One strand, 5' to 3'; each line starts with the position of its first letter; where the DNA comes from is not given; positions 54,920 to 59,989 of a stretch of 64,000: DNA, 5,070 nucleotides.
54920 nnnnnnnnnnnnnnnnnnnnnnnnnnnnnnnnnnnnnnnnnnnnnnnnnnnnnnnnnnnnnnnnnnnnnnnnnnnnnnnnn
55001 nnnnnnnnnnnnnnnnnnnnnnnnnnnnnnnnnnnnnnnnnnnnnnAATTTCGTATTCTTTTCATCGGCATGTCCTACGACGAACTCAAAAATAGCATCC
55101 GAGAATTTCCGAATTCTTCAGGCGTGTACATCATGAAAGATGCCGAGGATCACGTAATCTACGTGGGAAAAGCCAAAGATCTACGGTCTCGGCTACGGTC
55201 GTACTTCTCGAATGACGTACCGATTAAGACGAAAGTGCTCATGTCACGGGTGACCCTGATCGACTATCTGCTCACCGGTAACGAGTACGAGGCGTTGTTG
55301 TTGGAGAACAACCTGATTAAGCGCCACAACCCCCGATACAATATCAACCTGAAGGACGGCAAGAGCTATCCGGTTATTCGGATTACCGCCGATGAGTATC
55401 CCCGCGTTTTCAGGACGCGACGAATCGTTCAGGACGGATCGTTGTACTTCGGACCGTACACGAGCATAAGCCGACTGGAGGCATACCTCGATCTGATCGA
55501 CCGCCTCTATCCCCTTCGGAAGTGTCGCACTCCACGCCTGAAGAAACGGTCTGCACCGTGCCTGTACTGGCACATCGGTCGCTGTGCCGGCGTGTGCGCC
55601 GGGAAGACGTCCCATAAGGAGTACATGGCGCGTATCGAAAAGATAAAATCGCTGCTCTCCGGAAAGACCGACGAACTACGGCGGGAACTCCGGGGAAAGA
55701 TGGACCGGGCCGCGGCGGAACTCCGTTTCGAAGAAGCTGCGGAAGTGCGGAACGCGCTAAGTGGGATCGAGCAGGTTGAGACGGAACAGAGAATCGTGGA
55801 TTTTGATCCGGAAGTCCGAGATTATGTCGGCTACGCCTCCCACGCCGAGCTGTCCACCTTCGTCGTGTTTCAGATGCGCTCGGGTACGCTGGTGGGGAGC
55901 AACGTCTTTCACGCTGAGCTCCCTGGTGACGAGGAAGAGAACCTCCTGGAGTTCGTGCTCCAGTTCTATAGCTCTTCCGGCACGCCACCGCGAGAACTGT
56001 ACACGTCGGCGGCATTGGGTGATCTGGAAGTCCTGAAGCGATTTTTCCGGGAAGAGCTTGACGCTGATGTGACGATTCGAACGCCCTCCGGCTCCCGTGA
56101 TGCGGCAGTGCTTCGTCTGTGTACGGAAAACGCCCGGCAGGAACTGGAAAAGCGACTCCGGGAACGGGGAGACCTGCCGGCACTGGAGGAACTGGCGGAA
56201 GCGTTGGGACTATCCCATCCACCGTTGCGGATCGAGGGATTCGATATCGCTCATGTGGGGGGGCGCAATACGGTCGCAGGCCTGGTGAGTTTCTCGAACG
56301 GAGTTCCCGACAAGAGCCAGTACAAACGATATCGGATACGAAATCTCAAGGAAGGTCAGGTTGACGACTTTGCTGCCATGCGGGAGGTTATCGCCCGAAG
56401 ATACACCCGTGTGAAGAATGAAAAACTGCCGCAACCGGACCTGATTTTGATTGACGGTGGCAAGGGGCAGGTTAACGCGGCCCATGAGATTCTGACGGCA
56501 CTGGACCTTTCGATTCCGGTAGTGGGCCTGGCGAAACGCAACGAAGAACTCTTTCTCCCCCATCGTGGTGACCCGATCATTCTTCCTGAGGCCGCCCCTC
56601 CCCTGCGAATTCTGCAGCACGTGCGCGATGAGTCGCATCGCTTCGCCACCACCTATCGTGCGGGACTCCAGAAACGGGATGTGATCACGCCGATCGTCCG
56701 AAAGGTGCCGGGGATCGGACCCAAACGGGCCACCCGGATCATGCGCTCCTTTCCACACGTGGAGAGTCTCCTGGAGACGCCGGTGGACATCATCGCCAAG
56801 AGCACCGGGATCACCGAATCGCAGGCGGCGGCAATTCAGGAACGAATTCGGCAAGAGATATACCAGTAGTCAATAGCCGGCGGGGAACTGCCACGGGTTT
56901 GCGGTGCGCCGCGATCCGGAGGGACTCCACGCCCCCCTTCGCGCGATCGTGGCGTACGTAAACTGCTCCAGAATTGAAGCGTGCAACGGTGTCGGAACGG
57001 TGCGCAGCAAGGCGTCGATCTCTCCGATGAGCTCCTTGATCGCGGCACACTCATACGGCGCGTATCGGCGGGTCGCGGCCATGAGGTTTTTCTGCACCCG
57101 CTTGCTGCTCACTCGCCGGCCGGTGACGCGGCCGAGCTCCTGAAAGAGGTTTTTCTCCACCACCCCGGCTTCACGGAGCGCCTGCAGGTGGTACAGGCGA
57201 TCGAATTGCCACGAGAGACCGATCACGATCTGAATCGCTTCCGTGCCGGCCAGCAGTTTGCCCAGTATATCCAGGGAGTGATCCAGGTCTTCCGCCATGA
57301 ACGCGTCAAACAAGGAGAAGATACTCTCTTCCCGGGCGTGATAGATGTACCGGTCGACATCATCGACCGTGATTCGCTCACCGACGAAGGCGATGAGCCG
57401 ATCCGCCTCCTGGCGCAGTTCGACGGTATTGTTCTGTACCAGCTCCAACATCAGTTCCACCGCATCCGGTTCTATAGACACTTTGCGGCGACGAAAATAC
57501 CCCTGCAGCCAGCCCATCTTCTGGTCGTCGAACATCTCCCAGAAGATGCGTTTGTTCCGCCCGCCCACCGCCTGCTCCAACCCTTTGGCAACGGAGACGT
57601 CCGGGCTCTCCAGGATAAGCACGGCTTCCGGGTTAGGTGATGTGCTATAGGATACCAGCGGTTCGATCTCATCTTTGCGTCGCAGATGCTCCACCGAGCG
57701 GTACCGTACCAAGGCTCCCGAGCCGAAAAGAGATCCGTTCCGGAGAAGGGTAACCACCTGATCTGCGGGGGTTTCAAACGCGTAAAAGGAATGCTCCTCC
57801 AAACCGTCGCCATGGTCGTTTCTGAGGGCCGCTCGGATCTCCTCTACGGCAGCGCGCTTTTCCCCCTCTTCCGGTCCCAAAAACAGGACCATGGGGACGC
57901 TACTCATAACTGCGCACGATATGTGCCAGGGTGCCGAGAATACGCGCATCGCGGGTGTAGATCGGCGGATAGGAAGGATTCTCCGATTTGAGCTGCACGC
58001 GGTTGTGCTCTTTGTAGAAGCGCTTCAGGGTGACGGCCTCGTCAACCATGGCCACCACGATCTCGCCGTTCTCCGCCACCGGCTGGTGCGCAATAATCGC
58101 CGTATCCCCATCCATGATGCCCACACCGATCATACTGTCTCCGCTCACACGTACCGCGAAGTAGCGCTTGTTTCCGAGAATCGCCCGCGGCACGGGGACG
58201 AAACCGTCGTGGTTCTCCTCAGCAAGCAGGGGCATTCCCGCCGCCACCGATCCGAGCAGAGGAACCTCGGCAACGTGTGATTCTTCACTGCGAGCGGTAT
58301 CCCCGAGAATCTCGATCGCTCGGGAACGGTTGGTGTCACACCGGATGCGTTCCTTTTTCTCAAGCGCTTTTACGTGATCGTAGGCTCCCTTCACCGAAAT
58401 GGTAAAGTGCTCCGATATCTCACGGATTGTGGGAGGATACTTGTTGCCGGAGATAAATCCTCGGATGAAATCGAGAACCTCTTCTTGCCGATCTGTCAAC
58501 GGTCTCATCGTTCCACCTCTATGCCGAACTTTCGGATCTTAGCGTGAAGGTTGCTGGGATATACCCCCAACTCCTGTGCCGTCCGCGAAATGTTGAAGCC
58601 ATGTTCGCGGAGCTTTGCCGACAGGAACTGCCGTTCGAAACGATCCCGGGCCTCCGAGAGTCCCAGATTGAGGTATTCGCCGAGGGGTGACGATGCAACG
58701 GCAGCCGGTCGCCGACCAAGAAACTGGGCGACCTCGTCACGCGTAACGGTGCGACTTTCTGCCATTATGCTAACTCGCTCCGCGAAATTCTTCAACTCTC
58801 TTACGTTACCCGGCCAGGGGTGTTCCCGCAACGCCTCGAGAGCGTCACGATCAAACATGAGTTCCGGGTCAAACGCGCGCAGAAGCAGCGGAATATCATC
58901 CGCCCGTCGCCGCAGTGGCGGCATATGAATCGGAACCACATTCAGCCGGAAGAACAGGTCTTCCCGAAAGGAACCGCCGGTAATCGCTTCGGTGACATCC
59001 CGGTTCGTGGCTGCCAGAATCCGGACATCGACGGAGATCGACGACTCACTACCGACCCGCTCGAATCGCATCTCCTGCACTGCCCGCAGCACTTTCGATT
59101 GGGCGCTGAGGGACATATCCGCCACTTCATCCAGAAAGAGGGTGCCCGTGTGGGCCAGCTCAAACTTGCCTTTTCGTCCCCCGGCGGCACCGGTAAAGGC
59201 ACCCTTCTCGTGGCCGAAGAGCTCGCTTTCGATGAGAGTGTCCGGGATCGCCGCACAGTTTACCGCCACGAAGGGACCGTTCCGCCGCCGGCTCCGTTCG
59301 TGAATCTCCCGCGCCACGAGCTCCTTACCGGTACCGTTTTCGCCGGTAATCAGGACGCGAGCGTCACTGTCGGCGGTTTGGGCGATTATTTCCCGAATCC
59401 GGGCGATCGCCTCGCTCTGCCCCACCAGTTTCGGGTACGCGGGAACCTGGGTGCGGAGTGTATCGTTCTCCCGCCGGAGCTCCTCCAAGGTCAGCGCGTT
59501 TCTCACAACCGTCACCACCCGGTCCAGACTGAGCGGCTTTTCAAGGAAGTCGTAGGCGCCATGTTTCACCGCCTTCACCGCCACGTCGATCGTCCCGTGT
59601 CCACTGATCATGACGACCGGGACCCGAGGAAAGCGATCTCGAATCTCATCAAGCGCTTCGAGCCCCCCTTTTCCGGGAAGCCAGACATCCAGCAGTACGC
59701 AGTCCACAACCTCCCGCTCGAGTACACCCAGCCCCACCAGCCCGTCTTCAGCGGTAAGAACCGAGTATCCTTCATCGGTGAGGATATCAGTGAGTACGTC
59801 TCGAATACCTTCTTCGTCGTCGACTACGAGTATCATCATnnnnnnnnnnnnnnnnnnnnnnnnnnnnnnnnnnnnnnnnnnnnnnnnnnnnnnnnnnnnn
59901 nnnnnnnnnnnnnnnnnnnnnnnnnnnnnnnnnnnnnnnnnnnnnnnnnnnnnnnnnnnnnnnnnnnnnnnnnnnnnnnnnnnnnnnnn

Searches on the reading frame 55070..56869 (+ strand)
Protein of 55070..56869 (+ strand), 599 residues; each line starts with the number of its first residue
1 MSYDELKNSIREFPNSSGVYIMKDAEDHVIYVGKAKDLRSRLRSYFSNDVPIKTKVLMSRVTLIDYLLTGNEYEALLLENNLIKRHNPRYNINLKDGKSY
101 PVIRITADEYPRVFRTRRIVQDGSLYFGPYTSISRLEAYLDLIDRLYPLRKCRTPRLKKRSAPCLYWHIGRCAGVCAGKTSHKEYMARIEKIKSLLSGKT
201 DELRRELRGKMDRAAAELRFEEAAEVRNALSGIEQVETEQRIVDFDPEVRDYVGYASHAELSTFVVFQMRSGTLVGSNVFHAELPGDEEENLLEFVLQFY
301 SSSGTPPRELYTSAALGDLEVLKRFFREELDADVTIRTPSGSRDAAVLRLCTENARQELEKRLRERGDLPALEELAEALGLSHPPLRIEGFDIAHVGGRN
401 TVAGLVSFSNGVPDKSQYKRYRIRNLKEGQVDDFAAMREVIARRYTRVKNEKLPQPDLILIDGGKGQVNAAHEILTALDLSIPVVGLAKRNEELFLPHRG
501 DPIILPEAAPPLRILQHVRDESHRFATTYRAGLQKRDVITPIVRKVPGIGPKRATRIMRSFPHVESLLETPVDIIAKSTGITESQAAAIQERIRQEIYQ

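Call 51: search_protein_families(library=pfam, proteins=[window:55070-56869:+], max_evalue=0.00001)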
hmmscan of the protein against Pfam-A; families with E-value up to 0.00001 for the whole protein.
window:55070-56869:+ (599 aa): 5 families
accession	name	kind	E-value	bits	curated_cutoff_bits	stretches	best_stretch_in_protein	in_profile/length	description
PF08459.17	UvrC_RNaseH_dom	-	1.5e-51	174.8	22.3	1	377-526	2-158/159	UvrC RNAse H endonuclease domain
PF22920.2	UvrC_RNaseH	-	5.8e-20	71.8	24.3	1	250-362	2-116/116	UvrC Ribonuclease H-like domain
PF01541.30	GIY-YIG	-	7.4e-10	39.4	22.6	1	17-91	2-78/78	GIY-YIG catalytic domain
PF14520.12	HHH_5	-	9e-08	32.9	27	1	545-594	6-56/57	Helix-hairpin-helix domain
PF02151.25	UVR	-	2.1e-06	27.7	21.5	1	202-235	2-35/36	UvrB/uvrC motif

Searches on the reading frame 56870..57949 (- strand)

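Call 51: search_protein_families(library=pfam, proteins=[window:56870-57949:-], max_evalue=0.00001)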
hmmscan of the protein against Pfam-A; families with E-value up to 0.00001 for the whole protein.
window:56870-57949:- (359 aa): 1 family
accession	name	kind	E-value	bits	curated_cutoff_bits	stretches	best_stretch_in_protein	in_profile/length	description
PF21694.2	DNA_pol3_delta_C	-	1.5e-07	31.8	27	1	207-312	1-100/121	DNA polymerase III delta subunit, C-terminal domain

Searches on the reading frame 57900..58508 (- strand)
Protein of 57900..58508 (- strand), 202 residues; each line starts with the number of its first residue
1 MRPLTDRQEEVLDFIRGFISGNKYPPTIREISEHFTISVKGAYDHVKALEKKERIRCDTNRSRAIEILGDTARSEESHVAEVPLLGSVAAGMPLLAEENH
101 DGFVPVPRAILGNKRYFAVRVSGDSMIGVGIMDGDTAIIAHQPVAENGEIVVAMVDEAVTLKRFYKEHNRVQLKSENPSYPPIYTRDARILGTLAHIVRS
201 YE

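Call 51: search_protein_families(library=pfam, proteins=[window:57900-58508:-], max_evalue=0.00001)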
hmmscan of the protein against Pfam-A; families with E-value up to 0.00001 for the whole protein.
window:57900-58508:- (202 aa): 2 families
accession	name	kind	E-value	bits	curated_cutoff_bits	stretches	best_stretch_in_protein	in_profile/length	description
PF00717.28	Peptidase_S24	-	1.3e-31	109.1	23.3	1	83-193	1-114/116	Peptidase S24-like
PF01726.22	LexA_DNA_bind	-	9.9e-18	64.1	23.7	1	1-64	1-65/65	LexA DNA binding domain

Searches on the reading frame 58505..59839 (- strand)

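Call 51: search_protein_families(library=pfam, proteins=[window:58505-59839:-], max_evalue=0.00001)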
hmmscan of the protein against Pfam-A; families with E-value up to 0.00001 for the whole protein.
window:58505-59839:- (444 aa): 6 families
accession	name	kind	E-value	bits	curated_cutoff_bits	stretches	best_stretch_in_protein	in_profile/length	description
PF00158.32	Sigma54_activat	-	1.2e-70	237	20.2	1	138-305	1-168/168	Sigma-54 interaction domain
PF00072.30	Response_reg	-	3e-29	101.9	30.2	1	3-112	1-110/111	Response regulator receiver domain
PF14532.12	Sigma54_activ_2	-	2e-21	77.1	25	1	139-309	1-138/138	Sigma-54 interaction domain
PF25601.1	AAA_lid_14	-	3e-14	53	27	1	310-374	1-74/87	AAA+ ATPase lid domain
PF02954.25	HTH_8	-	7.6e-08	32.4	22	1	399-438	3-42/42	Bacterial regulatory protein, Fis family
PF13191.12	AAA_16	-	2e-06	28.8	32.6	1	137-208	1-79/167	AAA ATPase domain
